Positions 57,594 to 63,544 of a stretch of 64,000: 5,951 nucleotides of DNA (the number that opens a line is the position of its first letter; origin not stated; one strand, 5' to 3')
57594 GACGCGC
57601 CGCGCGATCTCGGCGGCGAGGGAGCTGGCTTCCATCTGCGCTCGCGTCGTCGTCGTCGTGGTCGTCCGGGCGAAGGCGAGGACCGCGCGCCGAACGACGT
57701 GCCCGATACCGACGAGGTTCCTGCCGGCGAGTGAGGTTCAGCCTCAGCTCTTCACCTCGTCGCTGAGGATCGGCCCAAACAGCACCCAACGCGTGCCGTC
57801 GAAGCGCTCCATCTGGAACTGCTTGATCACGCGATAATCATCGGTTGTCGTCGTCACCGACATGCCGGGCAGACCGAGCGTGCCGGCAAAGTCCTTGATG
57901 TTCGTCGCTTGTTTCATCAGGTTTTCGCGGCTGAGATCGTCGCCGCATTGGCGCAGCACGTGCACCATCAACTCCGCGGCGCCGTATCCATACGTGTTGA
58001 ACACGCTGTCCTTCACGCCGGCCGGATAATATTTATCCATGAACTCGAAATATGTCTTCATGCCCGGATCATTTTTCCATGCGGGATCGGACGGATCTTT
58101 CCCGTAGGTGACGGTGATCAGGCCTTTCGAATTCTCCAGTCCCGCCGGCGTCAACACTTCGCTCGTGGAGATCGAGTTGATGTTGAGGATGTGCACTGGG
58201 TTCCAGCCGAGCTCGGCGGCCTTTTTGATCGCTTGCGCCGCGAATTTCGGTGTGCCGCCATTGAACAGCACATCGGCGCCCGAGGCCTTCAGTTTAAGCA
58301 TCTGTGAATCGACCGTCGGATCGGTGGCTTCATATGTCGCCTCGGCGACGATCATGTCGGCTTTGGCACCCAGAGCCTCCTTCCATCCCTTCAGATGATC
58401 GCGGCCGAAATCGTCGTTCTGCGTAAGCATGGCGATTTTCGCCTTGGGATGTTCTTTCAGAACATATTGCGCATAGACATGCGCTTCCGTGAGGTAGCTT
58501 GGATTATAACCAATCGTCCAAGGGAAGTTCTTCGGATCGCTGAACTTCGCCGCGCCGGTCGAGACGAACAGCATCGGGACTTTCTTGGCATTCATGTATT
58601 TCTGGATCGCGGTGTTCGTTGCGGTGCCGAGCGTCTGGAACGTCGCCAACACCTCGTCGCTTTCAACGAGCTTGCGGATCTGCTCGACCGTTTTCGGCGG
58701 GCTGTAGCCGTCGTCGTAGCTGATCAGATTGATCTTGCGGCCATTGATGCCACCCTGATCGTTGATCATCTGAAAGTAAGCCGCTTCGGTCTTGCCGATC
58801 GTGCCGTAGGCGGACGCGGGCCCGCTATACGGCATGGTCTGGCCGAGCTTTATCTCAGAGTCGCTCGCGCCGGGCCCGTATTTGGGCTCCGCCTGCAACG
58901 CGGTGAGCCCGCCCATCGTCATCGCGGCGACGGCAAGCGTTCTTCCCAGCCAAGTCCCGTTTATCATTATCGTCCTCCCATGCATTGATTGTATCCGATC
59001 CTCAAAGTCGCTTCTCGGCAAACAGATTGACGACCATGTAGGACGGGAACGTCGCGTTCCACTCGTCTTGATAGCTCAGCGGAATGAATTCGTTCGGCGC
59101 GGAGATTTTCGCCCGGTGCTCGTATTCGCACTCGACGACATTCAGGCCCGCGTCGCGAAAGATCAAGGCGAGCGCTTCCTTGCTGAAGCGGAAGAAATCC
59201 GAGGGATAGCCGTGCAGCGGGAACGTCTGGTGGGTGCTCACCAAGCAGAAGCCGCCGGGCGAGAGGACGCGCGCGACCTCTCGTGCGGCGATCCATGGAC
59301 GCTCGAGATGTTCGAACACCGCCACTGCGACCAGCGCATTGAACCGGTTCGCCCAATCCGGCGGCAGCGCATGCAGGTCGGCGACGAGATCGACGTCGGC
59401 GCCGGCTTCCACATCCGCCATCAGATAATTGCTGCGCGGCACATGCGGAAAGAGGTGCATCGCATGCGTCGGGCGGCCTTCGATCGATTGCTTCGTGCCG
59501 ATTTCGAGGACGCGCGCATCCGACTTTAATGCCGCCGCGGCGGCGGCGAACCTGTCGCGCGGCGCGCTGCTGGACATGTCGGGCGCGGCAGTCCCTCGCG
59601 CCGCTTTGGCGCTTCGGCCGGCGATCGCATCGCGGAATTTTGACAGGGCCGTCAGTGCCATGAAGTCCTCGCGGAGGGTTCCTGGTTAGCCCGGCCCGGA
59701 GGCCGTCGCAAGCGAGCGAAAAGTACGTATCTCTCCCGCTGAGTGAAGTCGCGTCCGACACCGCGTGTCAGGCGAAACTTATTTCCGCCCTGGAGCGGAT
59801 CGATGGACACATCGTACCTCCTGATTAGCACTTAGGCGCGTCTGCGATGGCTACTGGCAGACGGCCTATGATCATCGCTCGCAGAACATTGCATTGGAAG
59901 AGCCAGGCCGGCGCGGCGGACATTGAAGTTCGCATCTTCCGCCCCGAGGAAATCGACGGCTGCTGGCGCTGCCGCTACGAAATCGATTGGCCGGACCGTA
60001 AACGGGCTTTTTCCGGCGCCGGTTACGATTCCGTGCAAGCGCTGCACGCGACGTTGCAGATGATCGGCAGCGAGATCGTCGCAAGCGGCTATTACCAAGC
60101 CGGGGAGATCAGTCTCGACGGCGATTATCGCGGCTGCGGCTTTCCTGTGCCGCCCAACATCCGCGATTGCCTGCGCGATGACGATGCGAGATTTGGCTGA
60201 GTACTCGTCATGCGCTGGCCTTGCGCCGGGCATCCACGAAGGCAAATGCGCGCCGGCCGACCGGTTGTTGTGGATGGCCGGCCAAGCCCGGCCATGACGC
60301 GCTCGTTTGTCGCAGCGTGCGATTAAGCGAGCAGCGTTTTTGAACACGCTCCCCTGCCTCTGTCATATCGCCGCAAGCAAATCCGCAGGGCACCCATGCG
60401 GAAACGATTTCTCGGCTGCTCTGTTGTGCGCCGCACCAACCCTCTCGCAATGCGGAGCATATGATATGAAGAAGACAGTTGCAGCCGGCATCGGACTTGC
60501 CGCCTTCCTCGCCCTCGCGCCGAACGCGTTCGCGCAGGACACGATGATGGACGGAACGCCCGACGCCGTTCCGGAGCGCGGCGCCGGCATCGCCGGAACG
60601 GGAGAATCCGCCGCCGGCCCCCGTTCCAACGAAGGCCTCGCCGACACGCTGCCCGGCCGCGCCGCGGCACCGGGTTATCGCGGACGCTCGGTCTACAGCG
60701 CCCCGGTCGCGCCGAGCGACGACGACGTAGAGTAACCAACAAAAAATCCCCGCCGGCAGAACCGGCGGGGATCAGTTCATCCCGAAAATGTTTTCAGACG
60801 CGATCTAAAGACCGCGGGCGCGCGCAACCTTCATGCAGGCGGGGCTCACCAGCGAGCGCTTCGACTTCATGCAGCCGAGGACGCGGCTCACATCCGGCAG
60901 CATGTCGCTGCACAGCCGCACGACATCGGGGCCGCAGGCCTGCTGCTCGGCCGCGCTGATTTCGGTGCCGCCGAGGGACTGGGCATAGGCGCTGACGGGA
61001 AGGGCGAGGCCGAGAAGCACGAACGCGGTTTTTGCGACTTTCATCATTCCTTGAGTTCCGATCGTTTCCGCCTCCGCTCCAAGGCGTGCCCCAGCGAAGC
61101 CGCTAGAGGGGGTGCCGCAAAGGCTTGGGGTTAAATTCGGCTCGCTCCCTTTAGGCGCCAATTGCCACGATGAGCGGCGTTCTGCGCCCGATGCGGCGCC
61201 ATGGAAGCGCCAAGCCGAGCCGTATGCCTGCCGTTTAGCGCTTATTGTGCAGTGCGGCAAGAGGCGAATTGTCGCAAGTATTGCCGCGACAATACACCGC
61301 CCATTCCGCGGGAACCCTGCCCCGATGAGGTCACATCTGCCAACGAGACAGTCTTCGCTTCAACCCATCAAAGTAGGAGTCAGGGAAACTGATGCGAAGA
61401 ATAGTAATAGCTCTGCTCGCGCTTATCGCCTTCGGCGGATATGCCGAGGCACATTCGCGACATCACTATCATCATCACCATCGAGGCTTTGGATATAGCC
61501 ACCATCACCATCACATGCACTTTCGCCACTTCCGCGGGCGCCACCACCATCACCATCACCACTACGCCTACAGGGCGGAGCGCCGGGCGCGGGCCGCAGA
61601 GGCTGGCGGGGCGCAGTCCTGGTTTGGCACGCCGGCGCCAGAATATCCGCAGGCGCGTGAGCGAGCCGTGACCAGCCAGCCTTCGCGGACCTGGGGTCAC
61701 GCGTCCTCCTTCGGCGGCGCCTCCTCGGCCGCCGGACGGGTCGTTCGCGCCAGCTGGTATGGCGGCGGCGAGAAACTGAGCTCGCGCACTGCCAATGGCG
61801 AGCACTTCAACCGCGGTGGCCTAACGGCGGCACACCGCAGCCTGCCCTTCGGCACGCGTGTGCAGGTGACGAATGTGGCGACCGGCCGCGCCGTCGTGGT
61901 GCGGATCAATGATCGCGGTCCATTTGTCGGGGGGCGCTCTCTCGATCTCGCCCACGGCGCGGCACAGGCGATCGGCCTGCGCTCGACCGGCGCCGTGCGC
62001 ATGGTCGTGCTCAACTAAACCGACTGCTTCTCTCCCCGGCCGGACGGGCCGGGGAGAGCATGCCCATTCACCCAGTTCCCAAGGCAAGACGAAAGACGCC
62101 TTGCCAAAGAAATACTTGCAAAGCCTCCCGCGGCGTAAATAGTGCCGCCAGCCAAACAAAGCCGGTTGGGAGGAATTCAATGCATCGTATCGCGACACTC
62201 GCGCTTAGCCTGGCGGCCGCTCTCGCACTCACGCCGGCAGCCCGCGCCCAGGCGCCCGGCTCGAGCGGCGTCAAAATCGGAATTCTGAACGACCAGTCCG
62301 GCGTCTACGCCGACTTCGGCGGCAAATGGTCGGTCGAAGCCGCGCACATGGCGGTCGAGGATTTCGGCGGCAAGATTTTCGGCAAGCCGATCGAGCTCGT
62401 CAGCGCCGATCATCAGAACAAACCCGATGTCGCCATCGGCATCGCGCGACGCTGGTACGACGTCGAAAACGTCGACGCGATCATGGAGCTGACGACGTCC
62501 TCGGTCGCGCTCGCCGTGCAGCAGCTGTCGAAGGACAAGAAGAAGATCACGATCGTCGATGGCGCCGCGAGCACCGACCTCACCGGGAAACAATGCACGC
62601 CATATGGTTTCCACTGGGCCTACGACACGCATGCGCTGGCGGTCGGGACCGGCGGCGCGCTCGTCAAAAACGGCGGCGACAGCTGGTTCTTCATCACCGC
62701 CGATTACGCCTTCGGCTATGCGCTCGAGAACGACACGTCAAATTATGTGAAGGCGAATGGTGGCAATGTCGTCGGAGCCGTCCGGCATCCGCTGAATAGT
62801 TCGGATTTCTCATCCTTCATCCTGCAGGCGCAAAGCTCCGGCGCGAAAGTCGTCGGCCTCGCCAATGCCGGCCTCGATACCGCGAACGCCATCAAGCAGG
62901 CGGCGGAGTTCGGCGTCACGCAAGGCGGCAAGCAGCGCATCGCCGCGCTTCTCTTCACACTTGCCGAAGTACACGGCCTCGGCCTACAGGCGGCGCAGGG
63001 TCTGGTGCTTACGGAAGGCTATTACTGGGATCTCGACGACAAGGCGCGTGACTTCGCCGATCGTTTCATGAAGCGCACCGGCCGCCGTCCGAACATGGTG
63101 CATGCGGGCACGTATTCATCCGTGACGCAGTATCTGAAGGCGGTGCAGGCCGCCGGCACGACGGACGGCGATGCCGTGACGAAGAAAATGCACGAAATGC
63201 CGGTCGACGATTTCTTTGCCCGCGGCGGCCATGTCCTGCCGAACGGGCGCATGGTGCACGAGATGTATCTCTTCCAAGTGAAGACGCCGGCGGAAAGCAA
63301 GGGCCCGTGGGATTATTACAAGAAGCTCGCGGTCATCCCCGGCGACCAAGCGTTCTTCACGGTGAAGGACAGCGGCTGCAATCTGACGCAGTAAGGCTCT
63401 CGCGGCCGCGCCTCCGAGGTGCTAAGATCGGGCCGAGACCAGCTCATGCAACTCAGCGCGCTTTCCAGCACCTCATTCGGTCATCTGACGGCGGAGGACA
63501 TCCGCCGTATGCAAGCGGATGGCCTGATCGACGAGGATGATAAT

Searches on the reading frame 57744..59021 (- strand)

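Call 30: search_protein_families(library=pfam, proteins=[window:57744-59021:-], max_evalue=0.001)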
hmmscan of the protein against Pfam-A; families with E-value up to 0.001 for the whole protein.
window:57744-59021:- (425 aa): 3 families
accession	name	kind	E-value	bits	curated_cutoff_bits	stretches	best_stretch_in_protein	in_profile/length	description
PF13458.12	Peripla_BP_6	-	7.3e-58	197.3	31.7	1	56-400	1-331/343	Periplasmic binding protein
PF01094.35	ANF_receptor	-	4.1e-12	46.3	25.4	1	86-360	13-294/353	Receptor family ligand binding region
PF13433.12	Peripla_BP_5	-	0.0003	20.4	27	1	77-297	22-237/363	Periplasmic binding protein domain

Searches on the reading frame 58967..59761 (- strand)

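Call 30: search_protein_families(library=pfam, proteins=[window:58967-59761:-, window:59002-59661:-], max_evalue=0.001)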
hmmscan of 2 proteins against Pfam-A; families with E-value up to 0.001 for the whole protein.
window:58967-59761:- (264 aa): 0 families

window:59002-59661:- (219 aa): 3 families
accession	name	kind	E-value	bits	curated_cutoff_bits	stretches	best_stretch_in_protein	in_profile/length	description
PF13489.12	Methyltransf_23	-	1.5e-08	35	27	1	35-177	10-163/164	Methyltransferase domain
PF08241.18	Methyltransf_11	-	2.5e-07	31.7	21.2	1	92-140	47-94/95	Methyltransferase domain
PF08242.18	Methyltransf_12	-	0.00037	21.6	30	0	96-138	58-97/98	Methyltransferase domain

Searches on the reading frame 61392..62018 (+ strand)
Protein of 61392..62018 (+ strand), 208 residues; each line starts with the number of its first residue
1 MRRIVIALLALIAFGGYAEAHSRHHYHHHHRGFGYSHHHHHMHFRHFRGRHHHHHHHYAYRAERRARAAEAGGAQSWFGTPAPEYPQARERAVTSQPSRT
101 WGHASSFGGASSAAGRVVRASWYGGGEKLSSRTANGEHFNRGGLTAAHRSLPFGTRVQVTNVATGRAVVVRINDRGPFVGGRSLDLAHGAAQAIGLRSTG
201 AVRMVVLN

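Call 30: search_protein_families(library=pfam, proteins=[window:61392-62018:+], max_evalue=0.001)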
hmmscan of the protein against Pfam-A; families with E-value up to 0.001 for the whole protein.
window:61392-62018:+ (208 aa): 1 family
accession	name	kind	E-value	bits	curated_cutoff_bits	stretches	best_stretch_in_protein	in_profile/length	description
PF03330.24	DPBB_1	-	2.2e-21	76.3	28.8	1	118-204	4-81/83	Lytic transglycolase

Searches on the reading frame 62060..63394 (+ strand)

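Call 30: search_protein_families(library=pfam, proteins=[window:62060-63394:+], max_evalue=0.001)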
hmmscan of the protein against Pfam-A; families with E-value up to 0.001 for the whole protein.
window:62060-63394:+ (444 aa): 3 families
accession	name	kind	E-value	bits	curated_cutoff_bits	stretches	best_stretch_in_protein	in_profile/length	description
PF13458.12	Peripla_BP_6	-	7e-108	361.8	31.7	1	71-408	2-339/343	Periplasmic binding protein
PF13433.12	Peripla_BP_5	-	8.1e-20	71.7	27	1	202-383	129-312/363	Periplasmic binding protein domain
PF01094.35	ANF_receptor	-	1.9e-06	27.6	25.4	1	93-375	4-298/353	Receptor family ligand binding region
